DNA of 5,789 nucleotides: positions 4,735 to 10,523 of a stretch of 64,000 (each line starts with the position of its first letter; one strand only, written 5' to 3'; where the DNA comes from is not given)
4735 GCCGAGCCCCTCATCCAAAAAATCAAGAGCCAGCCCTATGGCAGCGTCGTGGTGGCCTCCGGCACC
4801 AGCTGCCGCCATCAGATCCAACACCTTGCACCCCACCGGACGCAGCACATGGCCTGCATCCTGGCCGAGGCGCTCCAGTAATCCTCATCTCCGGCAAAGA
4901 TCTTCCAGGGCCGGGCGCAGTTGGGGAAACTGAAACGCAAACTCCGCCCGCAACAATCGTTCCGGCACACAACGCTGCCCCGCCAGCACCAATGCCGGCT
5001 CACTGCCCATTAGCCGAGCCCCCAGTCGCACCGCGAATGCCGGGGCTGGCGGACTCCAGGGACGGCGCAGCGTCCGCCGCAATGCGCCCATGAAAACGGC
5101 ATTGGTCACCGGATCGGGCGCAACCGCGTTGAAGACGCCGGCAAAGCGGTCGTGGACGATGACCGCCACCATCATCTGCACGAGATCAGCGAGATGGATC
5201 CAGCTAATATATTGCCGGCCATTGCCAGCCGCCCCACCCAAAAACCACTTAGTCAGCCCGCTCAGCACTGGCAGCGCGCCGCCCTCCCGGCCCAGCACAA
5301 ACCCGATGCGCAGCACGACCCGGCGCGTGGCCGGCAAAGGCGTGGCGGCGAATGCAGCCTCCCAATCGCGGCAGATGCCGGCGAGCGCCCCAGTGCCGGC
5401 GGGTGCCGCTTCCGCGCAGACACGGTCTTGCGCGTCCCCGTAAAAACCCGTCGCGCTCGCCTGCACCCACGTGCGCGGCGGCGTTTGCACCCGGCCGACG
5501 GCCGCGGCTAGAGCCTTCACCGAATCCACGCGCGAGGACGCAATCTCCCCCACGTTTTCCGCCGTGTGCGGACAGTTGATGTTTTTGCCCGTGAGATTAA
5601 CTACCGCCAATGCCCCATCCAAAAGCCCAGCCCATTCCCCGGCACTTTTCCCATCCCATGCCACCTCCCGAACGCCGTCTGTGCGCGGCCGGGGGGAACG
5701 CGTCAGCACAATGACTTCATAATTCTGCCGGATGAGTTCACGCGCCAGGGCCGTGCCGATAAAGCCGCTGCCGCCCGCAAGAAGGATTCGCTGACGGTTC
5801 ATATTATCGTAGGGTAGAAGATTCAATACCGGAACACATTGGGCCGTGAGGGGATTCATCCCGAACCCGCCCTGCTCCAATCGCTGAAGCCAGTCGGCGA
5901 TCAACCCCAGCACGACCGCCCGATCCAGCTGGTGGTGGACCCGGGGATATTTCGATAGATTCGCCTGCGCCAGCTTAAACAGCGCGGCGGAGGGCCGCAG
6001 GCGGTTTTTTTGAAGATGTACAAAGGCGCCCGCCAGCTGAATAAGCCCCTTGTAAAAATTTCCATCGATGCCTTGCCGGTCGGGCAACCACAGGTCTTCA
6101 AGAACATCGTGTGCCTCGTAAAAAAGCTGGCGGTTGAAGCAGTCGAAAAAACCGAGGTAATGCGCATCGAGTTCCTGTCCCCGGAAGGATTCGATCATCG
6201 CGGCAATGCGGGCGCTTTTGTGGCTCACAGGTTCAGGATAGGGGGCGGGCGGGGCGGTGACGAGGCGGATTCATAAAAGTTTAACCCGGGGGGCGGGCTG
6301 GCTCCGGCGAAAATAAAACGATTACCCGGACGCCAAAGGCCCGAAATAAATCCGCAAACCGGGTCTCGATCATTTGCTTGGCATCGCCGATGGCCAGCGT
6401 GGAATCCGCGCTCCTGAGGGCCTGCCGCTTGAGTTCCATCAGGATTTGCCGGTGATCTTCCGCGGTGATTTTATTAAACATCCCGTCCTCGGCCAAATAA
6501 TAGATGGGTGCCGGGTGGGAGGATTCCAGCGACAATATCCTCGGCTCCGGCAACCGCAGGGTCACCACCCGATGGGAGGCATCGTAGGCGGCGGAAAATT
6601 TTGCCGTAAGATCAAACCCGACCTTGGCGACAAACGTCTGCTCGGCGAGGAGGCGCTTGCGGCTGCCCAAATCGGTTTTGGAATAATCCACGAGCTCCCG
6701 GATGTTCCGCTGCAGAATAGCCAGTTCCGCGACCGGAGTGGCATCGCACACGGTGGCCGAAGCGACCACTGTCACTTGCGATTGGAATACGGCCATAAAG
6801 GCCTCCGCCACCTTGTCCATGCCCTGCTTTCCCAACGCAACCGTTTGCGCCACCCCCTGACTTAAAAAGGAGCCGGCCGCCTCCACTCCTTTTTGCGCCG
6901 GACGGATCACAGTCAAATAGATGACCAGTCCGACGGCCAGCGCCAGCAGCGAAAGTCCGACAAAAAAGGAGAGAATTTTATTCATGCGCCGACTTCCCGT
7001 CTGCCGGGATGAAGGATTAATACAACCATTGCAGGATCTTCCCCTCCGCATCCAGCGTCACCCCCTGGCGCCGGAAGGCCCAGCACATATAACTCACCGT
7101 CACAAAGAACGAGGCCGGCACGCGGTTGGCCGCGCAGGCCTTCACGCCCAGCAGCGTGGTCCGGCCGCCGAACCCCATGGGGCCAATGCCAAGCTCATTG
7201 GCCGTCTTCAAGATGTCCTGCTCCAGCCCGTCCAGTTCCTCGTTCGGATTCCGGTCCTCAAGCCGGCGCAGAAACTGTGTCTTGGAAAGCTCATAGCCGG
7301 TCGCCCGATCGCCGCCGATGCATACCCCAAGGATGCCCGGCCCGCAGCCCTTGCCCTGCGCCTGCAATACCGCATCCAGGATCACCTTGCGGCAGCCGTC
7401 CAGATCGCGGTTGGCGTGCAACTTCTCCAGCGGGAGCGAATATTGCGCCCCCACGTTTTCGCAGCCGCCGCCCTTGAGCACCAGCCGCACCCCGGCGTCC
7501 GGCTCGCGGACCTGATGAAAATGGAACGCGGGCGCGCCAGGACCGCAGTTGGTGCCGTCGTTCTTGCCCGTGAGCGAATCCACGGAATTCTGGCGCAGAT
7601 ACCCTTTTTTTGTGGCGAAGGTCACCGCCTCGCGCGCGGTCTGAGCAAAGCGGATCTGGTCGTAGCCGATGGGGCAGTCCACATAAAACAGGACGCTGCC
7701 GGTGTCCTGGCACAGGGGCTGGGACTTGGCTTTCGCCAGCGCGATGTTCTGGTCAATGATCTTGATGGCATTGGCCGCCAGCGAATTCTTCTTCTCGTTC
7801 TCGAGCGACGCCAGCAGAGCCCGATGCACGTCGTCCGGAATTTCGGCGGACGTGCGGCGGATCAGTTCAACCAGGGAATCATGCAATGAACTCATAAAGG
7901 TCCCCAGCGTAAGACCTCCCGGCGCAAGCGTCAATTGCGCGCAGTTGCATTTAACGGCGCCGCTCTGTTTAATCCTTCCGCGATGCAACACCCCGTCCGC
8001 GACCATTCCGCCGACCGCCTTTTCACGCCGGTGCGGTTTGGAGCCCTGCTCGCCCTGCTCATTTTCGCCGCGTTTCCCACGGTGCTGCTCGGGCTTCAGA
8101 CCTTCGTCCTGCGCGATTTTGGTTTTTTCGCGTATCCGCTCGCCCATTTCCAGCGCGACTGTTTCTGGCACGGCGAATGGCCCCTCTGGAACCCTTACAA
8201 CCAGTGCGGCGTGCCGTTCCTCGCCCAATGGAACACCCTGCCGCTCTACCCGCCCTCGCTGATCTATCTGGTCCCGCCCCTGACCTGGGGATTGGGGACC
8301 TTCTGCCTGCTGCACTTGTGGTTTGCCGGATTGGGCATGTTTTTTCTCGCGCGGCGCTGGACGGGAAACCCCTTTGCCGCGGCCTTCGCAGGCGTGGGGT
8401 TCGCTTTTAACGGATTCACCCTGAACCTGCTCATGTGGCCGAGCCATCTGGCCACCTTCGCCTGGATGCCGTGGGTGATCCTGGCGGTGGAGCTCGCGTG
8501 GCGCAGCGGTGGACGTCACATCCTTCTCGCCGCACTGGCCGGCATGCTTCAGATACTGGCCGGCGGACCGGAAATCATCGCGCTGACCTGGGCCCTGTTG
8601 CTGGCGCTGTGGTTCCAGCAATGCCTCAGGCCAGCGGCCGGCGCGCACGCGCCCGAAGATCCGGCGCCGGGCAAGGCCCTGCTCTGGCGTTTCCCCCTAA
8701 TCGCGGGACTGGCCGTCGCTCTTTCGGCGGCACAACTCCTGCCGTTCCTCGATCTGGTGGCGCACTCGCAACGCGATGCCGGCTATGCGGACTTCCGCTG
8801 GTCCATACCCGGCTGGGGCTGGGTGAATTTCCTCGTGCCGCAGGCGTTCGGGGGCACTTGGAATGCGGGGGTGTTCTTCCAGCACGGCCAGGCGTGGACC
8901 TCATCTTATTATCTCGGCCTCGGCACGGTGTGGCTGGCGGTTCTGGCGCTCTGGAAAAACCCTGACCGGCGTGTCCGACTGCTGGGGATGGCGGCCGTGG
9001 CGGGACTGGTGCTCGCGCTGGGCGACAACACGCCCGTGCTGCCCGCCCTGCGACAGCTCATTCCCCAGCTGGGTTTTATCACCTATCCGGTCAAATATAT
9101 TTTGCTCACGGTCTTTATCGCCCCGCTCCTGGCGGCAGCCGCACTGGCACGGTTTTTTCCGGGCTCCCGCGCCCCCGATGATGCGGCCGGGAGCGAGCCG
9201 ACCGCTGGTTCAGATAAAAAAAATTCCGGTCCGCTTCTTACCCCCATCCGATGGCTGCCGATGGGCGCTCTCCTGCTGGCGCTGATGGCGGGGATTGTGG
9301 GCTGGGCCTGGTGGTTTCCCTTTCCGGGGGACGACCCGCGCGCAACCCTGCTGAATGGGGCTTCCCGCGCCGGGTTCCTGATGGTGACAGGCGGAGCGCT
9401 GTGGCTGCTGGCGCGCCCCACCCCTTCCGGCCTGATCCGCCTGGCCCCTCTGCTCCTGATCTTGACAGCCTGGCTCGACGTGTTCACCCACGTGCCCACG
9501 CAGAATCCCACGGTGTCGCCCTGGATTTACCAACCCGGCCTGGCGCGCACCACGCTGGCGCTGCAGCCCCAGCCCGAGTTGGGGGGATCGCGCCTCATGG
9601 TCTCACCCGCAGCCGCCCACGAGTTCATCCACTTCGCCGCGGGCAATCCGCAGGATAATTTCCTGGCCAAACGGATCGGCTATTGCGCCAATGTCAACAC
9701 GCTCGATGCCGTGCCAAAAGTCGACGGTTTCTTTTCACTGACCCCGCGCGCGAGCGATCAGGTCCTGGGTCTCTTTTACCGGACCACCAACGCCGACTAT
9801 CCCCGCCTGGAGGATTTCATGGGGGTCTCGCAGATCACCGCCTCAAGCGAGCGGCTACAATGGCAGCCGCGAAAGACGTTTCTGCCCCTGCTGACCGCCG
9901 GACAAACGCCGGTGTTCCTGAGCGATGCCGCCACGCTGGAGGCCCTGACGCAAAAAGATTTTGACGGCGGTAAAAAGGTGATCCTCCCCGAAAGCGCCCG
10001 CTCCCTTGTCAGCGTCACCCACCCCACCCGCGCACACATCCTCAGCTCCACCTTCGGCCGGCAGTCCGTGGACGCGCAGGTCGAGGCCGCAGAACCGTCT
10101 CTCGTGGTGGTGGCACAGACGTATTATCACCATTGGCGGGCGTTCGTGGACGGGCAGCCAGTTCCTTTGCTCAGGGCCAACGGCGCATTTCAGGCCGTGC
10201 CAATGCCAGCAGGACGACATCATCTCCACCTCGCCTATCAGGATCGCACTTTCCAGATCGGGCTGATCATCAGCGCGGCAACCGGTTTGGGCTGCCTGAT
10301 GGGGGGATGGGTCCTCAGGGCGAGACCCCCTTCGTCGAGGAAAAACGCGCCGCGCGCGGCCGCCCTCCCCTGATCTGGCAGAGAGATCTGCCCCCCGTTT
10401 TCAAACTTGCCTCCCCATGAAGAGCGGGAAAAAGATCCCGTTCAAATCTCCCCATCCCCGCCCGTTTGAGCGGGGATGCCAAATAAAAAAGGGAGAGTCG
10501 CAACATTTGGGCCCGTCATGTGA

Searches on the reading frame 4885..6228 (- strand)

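Call 51: search_protein_families(library=pfam, proteins=[window:4885-6228:-], max_evalue=0.00001)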
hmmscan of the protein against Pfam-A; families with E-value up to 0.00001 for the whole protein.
window:4885-6228:- (447 aa): 3 families
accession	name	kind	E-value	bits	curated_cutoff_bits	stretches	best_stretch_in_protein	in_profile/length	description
PF03745.19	DUF309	-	3.1e-18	65.6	27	1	27-80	4-56/59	Domain of unknown function (DUF309)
PF01370.27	Epimerase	-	6e-15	55.7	20.9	1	148-360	1-228/240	NAD dependent epimerase/dehydratase family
PF08338.16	DUF1731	-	2.2e-13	50.1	27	1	395-444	1-47/47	Domain of unknown function (DUF1731)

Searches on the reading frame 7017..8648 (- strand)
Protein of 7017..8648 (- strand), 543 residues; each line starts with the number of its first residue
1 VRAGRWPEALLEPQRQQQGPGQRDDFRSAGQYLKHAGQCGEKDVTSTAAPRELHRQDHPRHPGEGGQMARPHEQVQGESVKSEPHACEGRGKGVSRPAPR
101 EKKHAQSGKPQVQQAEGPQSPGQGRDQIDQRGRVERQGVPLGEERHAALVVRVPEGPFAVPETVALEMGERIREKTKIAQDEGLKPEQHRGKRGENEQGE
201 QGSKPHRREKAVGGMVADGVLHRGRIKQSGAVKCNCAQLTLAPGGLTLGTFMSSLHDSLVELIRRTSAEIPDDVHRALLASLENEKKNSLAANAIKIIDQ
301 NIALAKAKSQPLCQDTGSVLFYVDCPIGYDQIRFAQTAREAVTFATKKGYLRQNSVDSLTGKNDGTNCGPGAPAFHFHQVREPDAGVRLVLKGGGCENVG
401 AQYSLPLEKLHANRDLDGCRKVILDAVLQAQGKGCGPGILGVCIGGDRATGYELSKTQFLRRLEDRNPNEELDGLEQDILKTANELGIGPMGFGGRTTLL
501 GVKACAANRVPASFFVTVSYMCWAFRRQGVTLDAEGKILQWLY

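Call 67: search_protein_families(library=pfam, proteins=[window:7017-8648:-], max_evalue=0.0001)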
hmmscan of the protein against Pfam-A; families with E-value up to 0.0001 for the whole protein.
window:7017-8648:- (543 aa): 1 family
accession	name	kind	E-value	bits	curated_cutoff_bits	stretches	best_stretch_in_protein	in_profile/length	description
PF05681.19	Fumerase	-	3.1e-65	220.6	25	1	258-530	3-269/270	Fumarate hydratase (Fumerase)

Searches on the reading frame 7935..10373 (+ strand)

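Call 51: search_protein_families(library=pfam, proteins=[window:7935-10373:+], max_evalue=0.00001)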
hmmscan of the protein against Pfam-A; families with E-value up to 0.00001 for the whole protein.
window:7935-10373:+ (812 aa): 1 family
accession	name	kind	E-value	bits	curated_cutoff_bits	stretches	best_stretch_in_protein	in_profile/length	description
PF09586.16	YfhO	-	5.7e-11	42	28.5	1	709-780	763-835/835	Bacterial membrane protein YfhO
